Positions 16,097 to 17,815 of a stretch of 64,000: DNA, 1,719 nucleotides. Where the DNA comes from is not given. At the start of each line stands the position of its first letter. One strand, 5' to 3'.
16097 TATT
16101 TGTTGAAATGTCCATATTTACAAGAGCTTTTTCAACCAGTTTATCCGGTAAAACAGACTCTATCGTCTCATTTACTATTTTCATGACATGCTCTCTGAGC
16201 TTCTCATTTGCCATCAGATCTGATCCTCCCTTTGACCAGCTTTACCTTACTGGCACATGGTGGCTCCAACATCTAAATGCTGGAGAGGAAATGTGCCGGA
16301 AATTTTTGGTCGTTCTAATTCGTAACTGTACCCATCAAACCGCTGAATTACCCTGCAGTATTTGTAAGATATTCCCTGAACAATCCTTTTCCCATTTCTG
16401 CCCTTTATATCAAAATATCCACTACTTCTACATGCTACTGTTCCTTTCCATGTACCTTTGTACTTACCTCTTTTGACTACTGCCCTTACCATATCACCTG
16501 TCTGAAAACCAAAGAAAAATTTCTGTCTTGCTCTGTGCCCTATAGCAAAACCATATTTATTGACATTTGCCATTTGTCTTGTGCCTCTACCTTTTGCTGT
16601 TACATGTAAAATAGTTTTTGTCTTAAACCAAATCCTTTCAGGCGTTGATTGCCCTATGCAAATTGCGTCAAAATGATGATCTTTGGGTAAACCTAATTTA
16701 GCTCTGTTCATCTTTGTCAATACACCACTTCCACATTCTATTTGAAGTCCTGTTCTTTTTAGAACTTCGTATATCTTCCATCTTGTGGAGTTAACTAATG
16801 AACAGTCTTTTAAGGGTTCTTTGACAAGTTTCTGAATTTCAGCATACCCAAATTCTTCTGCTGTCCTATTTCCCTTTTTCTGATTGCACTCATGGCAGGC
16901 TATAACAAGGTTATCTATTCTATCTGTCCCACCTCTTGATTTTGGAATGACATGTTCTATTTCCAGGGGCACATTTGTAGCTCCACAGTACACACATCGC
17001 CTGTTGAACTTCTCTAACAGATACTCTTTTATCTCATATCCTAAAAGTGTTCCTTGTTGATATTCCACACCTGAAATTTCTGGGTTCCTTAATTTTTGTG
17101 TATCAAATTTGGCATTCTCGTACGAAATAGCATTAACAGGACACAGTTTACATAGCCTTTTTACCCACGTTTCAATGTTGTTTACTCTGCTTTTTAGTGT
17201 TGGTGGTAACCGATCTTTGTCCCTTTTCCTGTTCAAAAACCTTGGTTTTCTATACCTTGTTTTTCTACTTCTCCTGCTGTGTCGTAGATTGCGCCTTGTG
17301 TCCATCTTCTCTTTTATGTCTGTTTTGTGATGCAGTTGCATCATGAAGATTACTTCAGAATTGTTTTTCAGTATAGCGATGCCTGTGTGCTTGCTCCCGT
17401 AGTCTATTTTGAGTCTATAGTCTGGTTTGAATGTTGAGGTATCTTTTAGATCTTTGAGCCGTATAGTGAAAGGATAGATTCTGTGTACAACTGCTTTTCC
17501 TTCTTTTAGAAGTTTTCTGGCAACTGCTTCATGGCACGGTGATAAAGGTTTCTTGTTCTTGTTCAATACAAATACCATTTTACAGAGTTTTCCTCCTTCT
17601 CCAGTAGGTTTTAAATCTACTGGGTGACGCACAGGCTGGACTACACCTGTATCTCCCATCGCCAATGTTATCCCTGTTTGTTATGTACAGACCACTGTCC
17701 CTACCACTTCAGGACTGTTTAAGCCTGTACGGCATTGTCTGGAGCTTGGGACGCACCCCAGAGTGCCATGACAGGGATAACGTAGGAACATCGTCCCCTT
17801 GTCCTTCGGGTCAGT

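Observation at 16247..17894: Complete IscB/omega-RNA (OMEGA) element in a Thermotogae genome, with guide and TAM readable from the junctions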

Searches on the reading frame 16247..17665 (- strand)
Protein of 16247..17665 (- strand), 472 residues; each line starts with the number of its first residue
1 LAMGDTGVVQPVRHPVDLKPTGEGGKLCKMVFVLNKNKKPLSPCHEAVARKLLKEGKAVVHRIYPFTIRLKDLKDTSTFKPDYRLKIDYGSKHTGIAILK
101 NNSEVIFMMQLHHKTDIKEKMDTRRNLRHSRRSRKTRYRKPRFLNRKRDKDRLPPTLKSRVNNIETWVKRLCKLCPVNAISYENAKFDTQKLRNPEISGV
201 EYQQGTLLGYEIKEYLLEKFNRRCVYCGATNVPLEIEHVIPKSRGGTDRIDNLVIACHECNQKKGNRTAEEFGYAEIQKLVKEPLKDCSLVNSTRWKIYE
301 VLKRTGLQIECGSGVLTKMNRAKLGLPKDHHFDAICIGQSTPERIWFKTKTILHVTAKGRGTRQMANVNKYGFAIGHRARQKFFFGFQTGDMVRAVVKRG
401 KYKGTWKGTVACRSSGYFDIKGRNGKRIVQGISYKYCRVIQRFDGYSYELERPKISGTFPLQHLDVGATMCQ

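Call 4: search_protein_families(library=pfam, proteins=[window:16247-17578:-], max_evalue=0.01)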
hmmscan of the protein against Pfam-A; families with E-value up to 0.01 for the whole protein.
window:16247-17578:- (443 aa): 4 families
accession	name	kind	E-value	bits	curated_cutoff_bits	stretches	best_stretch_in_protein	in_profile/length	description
PF14239.11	RRXRR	-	4e-70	235.7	25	1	2-176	1-174/174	RRXRR protein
PF14279.12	HNH_5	-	1.1e-14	54.5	27.5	1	195-244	1-52/56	HNH endonuclease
PF01844.29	HNH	-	7.2e-14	52.1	21.4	1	195-238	1-47/47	HNH endonuclease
PF13395.12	HNH_4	-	1.2e-09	38.4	22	1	205-240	18-53/54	HNH endonuclease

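Call 6: find_related_loci(query=window:16247-17578:-, collection=genome_contigs, flank=3000)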
Query window:16247-17578:- (443 aa) in genome_contigs; peptide patterns used: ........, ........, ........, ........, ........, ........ (x = any residue, [..] = any of these).
104 stretches matched a pattern; 40 encode a relative of the query (tblastn E <= 1e-3); 40 distinct loci.
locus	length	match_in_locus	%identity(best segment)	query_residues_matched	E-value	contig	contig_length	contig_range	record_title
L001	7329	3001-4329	78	1-443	0e+0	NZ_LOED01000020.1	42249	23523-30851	Fervidicola ferrireducens strain Y170 AN618_contig000020, whole genome shotgun sequence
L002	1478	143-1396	68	1-419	0e+0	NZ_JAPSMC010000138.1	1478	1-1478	Anoxybacillus sp. J5B_2022 5BP_contig138, whole genome shotgun sequence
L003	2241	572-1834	67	1-422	0e+0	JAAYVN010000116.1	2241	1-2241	MAG: Ignavibacteriales bacterium isolate AS27yjCOA_6 143194_AS27, whole genome shotgun sequence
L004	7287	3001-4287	64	1-431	0e+0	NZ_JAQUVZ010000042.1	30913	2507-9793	MAG: Methanosarcina sp. isolate STD2_179 NODE_5158_length_30913_cov_18.329533_Sandtown_D2, whole genome shotgun sequence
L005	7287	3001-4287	64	1-431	0e+0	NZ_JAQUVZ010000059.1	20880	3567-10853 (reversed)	MAG: Methanosarcina sp. isolate STD2_179 NODE_9282_length_20880_cov_19.112466_Sandtown_D2, whole genome shotgun sequence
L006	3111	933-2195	64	1-423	0e+0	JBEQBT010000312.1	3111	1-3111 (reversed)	MAG: Clostridiaceae bacterium isolate 05_S201.concoct.079 NODE_20010_length_3111_cov_2.254021:0-3111, whole genome shotg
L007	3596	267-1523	61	1-423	0e+0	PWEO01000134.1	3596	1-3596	MAG: Clostridiaceae bacterium isolate T1Sed10_77m T1-Sed10-C36411, whole genome shotgun sequence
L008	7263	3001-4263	64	1-423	0e+0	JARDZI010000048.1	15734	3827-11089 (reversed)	MAG: Clostridiales bacterium isolate L_E1_T20_C_bin.95 scaffold_4968, whole genome shotgun sequence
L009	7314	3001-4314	66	1-438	0e+0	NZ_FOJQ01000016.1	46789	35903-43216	Anoxybacillus pushchinoensis strain K1, whole genome shotgun sequence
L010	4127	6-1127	61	53-427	1e-159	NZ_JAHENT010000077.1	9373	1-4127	MAG: Methanohalobium sp. isolate BinSanityLC-kmean-bin_14-bin_0-refined_8 c_000009759082, whole genome shotgun sequence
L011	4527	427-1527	59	53-423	1e-153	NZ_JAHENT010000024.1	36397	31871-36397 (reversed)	MAG: Methanohalobium sp. isolate BinSanityLC-kmean-bin_14-bin_0-refined_8 c_000009531984, whole genome shotgun sequence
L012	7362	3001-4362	55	1-420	1e-151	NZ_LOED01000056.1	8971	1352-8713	Fervidicola ferrireducens strain Y170 AN618_contig000056, whole genome shotgun sequence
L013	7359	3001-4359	55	1-419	2e-149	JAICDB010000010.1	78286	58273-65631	MAG: Clostridiales bacterium isolate K_7_2_bin.50 scaffold_172, whole genome shotgun sequence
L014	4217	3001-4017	66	1-339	3e-151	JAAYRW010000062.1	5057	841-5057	MAG: Tissierellia bacterium isolate AS23ysBPME_255 84265_AS23, whole genome shotgun sequence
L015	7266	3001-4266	56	1-419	6e-156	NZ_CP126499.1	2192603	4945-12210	Fervidobacterium islandicum strain H-21 chromosome, complete genome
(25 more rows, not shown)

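Call 10: find_encoding_contigs(protein=window:16247-17578:-, flank=3000, max_places=10)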
Protein window:16247-17578:- (443 aa): no gene with exactly this product is on record in the collection.

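Call 13: find_encoding_contigs(protein=window:16247-17665:-, flank=3000, max_places=10)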
Protein window:16247-17665:- (472 aa): no gene with exactly this product is on record in the collection.

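Call 14: find_encoding_contigs(protein=window:16247-17659:-, flank=3000, max_places=10)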
Protein window:16247-17659:- (470 aa): no gene with exactly this product is on record in the collection.

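Call 15: find_homologous_proteins(query=window:16247-17578:-, max_evalue=1e-30)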
Query window:16247-17578:- (443 aa): 7974 proteins with E <= 1e-30 among 8000 candidates; the best 120 are listed.
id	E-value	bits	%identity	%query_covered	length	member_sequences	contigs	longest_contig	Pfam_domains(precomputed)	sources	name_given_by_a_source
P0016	0.0e+0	1030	100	100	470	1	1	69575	PF13395.13,PF01844.30,PF14279.13,PF14239.12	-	-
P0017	1.1e-273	926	87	100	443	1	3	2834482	PF13395.13,PF01844.30,PF14279.13,PF14239.12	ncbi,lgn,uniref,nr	ncbi:RNA-guided endonuclease IscB [Anaerocellum danielii]|uniref:RNA-guided endonuclease IscB n=1 Ta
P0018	1.3e-249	847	78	100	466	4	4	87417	PF13395.13,PF01844.30,PF14279.13,PF14239.12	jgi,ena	-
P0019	1.9e-243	826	77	100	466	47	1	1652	PF13395.13,PF01844.30,PF14279.13,PF14239.12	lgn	-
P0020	3.5e-242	822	77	100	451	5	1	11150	PF13395.13,PF01844.30,PF14279.13,PF14239.12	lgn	-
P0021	2.0e-228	777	80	92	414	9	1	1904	PF13395.13,PF01844.30,PF14279.13,PF14239.12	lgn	-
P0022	4.7e-203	693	70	95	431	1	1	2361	PF13395.13,PF01844.30,PF14279.13,PF14239.12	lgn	-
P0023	4.1e-200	684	68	95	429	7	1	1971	PF13395.13,PF01844.30,PF14279.13,PF14239.12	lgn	-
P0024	1.0e-199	682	68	95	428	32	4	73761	PF13395.13,PF01844.30,PF14279.13,PF14239.12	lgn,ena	-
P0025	1.4e-199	682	68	95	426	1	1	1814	PF13395.13,PF01844.30,PF14279.13,PF14239.12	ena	-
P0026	3.1e-199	681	67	96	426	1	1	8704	PF13395.13,PF01844.30,PF14279.13,PF14239.12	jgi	-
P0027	3.5e-199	680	67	96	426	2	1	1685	PF13395.13,PF01844.30,PF14279.13,PF14239.12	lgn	-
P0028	4.2e-199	680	67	96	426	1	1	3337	PF13395.13,PF01844.30,PF14279.13,PF14239.12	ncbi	-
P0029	5.1e-199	680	68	95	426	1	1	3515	PF13395.13,PF01844.30,PF14279.13,PF14239.12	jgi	jgi:5-methylcytosine-specific restriction endonuclease McrA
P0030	5.1e-199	680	68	95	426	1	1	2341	PF13395.13,PF01844.30,PF14279.13,PF14239.12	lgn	-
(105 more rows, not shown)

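Call 16: find_encoding_contigs(protein=P0017, flank=3000, max_places=10)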
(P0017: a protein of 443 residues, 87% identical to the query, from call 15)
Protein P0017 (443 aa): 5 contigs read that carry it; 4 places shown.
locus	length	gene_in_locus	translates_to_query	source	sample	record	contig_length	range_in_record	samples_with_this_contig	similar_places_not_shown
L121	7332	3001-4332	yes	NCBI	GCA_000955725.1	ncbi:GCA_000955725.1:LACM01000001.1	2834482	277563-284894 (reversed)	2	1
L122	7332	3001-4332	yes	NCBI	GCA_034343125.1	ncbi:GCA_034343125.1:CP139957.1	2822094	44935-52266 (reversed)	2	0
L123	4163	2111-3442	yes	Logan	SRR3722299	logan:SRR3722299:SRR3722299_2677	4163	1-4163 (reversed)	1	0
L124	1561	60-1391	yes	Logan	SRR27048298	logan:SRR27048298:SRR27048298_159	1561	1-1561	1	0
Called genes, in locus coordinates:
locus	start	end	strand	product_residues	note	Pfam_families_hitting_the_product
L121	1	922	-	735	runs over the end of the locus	PF04932:Wzy_C, PF07719:TPR_2 (faint), PF13181:TPR_8 (faint), PF13431:TPR_17 (faint), PF13432:TPR_16 (faint), PF14559:TPR_19 (faint)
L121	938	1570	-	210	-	PF13483:Lactamase_B_3, PF12706:Lactamase_B_2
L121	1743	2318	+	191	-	PF01944:SpoIIM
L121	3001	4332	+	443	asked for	PF14239:RRXRR, PF01844:HNH, PF13395:HNH_4, PF14279:HNH_5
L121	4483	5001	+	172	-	-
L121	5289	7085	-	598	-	PF00664:ABC_membrane, PF00005:ABC_tran, PF02463:SMC_N (faint)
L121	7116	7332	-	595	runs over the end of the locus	PF00664:ABC_membrane, PF00005:ABC_tran, PF02463:SMC_N (weak)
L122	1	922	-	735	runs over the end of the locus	PF04932:Wzy_C, PF07719:TPR_2 (faint), PF13181:TPR_8 (faint), PF13431:TPR_17 (faint), PF13432:TPR_16 (faint), PF14559:TPR_19 (faint)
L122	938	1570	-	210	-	PF13483:Lactamase_B_3, PF12706:Lactamase_B_2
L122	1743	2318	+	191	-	PF01944:SpoIIM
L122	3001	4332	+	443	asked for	PF14239:RRXRR, PF01844:HNH, PF13395:HNH_4, PF14279:HNH_5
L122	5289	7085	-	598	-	PF00664:ABC_membrane, PF00005:ABC_tran, PF02463:SMC_N (faint)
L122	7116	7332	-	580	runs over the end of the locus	PF00664:ABC_membrane, PF00005:ABC_tran, PF02463:SMC_N (weak)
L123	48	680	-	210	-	PF13483:Lactamase_B_3, PF12706:Lactamase_B_2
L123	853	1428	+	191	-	PF01944:SpoIIM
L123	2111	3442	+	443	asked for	PF14239:RRXRR, PF01844:HNH, PF13395:HNH_4, PF14279:HNH_5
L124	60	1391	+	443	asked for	PF14239:RRXRR, PF01844:HNH, PF13395:HNH_4, PF14279:HNH_5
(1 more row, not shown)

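Call 17: find_encoding_contigs(protein=P0018, flank=3000, max_places=10)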
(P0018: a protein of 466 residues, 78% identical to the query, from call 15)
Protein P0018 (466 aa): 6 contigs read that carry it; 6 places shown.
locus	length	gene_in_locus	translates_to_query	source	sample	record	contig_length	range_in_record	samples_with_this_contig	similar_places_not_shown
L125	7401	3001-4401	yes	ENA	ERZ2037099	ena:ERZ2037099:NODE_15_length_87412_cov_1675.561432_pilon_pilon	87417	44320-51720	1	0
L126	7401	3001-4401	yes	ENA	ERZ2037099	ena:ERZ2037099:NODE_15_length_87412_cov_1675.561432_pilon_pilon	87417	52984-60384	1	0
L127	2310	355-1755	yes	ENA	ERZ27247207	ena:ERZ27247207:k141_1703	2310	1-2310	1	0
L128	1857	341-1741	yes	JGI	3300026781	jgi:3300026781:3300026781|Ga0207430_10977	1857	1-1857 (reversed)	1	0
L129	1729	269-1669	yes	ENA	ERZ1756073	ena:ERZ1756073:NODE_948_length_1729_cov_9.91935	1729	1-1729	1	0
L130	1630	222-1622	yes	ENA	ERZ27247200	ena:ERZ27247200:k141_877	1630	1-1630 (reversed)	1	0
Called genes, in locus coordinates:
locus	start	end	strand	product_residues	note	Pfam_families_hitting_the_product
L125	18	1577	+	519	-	PF02195:ParB_N, PF01555:N6_N4_Mtase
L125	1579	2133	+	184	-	-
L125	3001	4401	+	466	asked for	PF14239:RRXRR, PF01844:HNH, PF13395:HNH_4, PF14279:HNH_5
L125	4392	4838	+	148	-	PF13091:PLDc_2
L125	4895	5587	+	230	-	-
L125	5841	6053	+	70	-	-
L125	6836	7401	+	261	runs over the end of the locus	PF02498:Bro-N, PF03374:ANT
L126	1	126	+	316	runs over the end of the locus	PF04754:Transposase_31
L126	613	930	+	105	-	-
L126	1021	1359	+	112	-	-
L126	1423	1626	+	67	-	-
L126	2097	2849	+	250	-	-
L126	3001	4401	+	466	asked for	PF14239:RRXRR, PF01844:HNH, PF13395:HNH_4, PF14279:HNH_5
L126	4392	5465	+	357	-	-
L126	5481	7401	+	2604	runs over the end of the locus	PF00801:PKD (faint), PF21027:Sde0182_C (faint)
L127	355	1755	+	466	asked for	PF14239:RRXRR, PF01844:HNH, PF13395:HNH_4, PF14279:HNH_5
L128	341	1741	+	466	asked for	PF14239:RRXRR, PF01844:HNH, PF13395:HNH_4, PF14279:HNH_5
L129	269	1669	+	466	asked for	PF14239:RRXRR, PF01844:HNH, PF13395:HNH_4, PF14279:HNH_5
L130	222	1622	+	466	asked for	PF14239:RRXRR, PF01844:HNH, PF13395:HNH_4, PF14279:HNH_5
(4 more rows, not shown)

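Call 22: search_solved_structures(query=window:16247-17578:-, show_alignments=1)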
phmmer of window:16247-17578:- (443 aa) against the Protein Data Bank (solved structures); distinct sequences matched with E-value up to 0.001: 18.
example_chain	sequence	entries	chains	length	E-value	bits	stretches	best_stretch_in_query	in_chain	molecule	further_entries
9k30_A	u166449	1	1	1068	1.7e-47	165.6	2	116-309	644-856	TbaIscB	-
9k2z_A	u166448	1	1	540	1.6e-26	96.6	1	3-313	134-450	HfmIscB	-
11hx_A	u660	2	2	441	1.6e-25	93.3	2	106-311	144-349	IscB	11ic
11hr_A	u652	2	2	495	2e-25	92.9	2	106-311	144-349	IscB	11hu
7xht_A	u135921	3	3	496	1.2e-23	87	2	106-311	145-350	OgeuIscB | IscB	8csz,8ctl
7utn_D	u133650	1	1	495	1.3e-23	87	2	106-311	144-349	IscB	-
9liq_A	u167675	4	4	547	2.3e-23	86.1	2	106-311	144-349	Iscb | Iscb+Twin-Strep-tag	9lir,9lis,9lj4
8dmb_P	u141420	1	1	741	3.2e-18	69.2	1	4-172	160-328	Ubiquitin-like protein SMT3,IsrB protein,monomeric superfolder Green Fluorescent Protein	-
9k32_A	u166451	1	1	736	1.3e-17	67.1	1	112-256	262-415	HNH nuclease domain-containing protein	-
9k31_A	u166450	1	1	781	4.4e-17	65.4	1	140-310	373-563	YnpsCas9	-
9nvu_P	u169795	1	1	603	6e-17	65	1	112-319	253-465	OrufIscB-REC-swap 49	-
9lgi_A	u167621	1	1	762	1.4e-16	63.8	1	92-250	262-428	HNH nuclease domain-containing protein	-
8w2z_A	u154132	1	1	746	1.4e-15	60.5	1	71-251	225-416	HNH nuclease domain-containing protein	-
8zq9_B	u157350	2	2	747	7.2e-15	58.1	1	71-251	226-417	a protein | HNH nuclease domain-containing protein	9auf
8w2s_A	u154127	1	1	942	1.1e-14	57.5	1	71-251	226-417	HNH nuclease domain-containing protein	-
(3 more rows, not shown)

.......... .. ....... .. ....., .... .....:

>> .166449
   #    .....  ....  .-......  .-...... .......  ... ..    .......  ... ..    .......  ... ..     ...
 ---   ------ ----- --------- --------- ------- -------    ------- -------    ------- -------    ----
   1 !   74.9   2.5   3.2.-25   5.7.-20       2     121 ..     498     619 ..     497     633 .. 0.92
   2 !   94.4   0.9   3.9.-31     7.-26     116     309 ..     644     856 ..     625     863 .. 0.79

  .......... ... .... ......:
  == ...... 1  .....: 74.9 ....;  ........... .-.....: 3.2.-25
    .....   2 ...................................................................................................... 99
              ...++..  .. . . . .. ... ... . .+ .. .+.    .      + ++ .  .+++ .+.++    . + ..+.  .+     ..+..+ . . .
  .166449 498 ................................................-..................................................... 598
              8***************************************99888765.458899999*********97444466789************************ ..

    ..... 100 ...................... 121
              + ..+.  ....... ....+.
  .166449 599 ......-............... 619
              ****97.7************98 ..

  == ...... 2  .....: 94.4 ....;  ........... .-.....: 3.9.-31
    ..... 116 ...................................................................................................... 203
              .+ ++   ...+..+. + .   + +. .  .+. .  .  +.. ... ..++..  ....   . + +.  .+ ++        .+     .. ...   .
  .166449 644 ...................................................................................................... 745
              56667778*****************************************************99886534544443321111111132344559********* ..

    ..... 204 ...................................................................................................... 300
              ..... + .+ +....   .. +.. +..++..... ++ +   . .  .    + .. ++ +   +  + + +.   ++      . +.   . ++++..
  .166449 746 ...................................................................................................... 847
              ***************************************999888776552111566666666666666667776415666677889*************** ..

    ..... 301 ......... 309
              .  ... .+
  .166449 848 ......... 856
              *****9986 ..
